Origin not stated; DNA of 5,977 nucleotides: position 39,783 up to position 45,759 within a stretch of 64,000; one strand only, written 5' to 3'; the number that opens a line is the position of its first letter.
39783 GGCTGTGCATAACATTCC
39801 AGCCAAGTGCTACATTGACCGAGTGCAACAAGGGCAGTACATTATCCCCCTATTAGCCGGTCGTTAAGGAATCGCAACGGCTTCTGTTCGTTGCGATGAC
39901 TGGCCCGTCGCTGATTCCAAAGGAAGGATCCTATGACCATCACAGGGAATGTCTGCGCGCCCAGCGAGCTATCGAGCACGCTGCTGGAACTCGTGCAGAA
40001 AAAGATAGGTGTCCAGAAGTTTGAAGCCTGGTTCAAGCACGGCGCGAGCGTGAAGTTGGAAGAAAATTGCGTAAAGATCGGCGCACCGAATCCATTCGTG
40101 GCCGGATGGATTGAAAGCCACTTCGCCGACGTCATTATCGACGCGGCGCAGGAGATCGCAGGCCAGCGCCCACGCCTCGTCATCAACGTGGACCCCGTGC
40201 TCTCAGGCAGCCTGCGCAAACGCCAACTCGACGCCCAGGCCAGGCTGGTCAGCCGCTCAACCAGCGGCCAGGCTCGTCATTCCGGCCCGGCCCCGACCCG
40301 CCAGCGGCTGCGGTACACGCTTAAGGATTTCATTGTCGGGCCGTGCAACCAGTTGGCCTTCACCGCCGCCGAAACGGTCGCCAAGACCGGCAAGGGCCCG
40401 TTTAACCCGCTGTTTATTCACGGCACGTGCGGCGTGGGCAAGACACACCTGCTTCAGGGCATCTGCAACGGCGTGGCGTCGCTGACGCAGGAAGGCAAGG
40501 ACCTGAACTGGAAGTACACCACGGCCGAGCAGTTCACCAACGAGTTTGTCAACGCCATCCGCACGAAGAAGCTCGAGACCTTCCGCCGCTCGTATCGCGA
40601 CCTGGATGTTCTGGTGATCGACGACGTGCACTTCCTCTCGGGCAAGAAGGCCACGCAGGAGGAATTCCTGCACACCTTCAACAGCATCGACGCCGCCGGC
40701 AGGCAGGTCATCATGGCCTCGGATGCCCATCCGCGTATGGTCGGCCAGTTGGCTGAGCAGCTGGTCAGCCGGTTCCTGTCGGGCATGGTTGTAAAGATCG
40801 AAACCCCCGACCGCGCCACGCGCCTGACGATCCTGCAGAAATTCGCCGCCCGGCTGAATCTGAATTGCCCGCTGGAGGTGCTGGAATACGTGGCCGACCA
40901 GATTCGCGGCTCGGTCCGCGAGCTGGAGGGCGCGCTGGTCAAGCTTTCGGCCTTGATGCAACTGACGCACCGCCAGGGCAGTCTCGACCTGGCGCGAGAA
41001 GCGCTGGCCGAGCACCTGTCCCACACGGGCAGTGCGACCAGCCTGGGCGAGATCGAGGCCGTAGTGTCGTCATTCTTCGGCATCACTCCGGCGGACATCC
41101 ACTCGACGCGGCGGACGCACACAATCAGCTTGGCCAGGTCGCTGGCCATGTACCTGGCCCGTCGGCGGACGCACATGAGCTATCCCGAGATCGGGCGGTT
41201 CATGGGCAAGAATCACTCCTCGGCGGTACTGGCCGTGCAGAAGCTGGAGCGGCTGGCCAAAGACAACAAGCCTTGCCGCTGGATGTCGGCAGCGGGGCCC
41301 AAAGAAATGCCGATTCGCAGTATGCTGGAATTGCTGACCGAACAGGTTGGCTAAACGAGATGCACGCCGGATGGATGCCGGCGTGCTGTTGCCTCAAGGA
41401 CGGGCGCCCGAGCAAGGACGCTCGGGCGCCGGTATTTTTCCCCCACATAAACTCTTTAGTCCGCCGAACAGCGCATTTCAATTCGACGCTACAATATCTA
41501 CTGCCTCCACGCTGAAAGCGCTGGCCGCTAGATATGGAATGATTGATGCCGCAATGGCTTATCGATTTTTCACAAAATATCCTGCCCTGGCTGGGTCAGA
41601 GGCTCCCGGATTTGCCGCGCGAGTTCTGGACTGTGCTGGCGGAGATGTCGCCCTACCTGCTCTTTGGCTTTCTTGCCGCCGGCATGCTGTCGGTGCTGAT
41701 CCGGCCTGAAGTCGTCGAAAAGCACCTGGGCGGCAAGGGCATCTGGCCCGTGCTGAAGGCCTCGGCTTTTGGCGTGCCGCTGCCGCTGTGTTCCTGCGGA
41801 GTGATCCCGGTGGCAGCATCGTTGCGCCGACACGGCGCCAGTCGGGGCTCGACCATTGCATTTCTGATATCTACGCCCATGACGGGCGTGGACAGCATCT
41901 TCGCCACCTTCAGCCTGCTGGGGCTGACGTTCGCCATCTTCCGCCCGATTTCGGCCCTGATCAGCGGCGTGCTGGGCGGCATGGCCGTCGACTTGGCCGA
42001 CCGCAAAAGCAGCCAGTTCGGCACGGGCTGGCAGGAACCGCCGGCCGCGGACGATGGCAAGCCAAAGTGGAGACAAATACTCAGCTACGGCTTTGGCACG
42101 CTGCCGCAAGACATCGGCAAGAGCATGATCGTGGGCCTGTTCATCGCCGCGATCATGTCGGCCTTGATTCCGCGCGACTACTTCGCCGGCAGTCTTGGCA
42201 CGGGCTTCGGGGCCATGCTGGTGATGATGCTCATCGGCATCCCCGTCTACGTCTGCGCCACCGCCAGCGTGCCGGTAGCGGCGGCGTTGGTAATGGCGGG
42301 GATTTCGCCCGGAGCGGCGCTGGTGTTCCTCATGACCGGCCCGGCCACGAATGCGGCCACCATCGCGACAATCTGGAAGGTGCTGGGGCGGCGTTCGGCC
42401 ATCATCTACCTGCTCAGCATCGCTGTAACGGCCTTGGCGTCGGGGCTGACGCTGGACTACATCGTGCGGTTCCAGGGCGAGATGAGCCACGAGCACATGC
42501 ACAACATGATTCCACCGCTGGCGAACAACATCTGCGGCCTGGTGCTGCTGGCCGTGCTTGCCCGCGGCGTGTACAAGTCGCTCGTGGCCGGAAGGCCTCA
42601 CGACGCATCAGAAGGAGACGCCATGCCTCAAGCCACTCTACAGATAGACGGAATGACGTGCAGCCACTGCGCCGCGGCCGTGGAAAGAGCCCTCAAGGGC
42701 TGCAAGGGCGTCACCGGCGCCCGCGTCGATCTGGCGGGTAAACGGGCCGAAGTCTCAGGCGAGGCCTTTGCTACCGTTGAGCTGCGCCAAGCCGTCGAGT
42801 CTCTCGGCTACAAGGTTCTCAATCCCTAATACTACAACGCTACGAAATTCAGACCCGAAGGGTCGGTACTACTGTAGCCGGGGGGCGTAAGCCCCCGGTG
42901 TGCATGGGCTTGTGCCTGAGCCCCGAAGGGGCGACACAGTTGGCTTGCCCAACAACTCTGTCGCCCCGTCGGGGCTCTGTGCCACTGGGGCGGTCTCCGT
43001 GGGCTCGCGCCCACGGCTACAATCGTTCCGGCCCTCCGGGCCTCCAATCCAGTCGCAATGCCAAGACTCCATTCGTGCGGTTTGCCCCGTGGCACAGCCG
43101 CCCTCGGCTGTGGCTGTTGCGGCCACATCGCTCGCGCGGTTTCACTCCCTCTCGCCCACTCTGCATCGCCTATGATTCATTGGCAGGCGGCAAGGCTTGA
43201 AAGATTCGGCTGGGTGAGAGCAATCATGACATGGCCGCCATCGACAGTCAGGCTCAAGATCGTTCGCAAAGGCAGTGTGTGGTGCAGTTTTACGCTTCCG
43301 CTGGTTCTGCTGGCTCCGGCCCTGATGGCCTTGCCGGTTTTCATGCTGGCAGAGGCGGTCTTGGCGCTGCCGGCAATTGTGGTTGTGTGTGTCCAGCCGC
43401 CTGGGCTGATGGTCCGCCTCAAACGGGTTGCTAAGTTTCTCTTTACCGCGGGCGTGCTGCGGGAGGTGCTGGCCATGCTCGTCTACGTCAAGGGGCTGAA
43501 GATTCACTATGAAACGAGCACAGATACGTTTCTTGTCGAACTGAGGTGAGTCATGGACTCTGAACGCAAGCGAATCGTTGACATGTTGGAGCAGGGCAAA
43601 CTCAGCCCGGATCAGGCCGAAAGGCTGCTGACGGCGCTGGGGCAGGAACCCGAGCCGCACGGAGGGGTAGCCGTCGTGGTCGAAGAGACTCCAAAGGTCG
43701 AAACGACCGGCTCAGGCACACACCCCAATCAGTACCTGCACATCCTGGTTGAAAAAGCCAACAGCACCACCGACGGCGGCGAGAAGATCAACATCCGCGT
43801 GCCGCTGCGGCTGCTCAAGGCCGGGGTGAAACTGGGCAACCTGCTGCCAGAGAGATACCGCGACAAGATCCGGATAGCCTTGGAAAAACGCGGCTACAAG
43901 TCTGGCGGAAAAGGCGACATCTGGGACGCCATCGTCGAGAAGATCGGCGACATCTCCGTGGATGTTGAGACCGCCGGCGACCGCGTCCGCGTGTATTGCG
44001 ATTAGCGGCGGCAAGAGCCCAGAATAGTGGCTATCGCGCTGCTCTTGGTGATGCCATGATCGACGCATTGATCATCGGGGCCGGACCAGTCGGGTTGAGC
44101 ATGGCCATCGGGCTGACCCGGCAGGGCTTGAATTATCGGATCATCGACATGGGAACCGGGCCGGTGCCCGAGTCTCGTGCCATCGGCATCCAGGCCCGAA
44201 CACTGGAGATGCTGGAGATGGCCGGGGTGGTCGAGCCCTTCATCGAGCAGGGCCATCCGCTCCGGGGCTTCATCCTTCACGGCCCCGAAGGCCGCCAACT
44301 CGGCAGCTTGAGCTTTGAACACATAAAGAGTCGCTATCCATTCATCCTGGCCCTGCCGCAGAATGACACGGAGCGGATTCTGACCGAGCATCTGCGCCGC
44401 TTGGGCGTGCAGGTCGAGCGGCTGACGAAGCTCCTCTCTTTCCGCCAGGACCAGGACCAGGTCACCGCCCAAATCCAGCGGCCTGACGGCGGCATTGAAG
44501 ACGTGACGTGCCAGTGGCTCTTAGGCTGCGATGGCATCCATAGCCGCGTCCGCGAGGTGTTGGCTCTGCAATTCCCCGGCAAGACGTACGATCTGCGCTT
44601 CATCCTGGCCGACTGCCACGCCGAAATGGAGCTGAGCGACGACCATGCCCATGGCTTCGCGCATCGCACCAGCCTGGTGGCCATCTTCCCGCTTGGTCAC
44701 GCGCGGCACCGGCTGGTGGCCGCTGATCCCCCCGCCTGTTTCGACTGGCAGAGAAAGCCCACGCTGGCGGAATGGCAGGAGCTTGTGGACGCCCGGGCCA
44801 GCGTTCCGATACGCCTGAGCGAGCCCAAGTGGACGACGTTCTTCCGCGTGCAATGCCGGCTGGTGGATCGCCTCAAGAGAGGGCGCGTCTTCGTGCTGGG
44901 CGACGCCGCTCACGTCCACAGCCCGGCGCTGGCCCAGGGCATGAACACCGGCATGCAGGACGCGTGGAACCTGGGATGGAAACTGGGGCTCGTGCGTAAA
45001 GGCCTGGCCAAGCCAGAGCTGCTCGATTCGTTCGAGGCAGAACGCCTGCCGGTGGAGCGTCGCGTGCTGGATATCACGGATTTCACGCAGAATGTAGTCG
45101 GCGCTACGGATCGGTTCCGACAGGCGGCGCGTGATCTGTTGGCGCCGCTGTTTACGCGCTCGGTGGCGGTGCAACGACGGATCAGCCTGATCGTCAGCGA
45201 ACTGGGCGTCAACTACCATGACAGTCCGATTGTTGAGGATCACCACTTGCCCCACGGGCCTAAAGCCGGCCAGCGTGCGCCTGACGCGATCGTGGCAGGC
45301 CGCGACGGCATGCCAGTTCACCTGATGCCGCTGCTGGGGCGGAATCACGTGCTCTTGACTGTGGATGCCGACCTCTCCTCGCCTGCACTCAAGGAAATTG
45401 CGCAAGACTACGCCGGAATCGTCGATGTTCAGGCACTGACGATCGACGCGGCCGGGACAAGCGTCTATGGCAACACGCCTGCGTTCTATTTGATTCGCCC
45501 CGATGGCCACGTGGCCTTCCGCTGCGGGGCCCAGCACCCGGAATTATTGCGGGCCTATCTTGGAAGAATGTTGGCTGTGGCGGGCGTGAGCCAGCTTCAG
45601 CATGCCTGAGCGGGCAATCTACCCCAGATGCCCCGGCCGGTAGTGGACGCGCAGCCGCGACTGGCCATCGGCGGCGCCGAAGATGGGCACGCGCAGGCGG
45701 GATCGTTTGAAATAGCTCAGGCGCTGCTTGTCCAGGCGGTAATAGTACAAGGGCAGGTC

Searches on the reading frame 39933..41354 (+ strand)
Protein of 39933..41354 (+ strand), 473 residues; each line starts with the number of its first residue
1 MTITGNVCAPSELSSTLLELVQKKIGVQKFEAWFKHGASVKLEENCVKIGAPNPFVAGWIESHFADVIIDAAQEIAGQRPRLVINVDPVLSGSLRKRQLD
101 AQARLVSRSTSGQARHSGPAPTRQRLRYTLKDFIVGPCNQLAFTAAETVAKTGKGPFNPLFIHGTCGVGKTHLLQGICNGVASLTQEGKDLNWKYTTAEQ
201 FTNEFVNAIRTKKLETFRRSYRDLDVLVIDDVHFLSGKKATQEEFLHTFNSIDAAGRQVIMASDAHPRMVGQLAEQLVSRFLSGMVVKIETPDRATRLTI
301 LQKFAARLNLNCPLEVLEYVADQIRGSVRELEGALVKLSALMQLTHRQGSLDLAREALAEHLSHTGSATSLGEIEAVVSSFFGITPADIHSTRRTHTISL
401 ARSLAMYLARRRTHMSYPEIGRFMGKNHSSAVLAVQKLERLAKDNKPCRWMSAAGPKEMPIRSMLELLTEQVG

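Call 41: search_protein_families(library=pfam, proteins=[window:39933-41354:+], max_evalue=1e-8)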
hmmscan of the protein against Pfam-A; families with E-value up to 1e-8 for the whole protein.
window:39933-41354:+ (473 aa): 3 families
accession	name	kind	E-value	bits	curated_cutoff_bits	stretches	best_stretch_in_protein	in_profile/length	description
PF00308.24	Bac_DnaA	-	1.2e-52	178.8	23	1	127-287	4-161/162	Bacterial DnaA ATPAse domain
PF08299.17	Bac_DnaA_C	-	1.4e-19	70.3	31.5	1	373-437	3-68/69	Bacterial dnaA protein helix-turn-helix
PF11638.13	DnaA_N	-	4.2e-10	39.6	24.6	1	17-73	7-64/65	DnaA N-terminal domain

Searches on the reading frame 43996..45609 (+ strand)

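Call 41: search_protein_families(library=pfam, proteins=[window:43996-45609:+], max_evalue=1e-8)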
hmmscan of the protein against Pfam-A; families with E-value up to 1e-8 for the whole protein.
window:43996-45609:+ (537 aa): 2 families
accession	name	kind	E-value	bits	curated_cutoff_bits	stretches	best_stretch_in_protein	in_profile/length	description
PF01494.25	FAD_binding_3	-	9.7e-80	268.8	22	1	22-359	2-347/349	FAD binding domain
PF21274.3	Rng_hyd_C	-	6.6e-11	42.9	27.5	1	422-526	2-104/107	Aromatic-ring hydroxylase, C-terminal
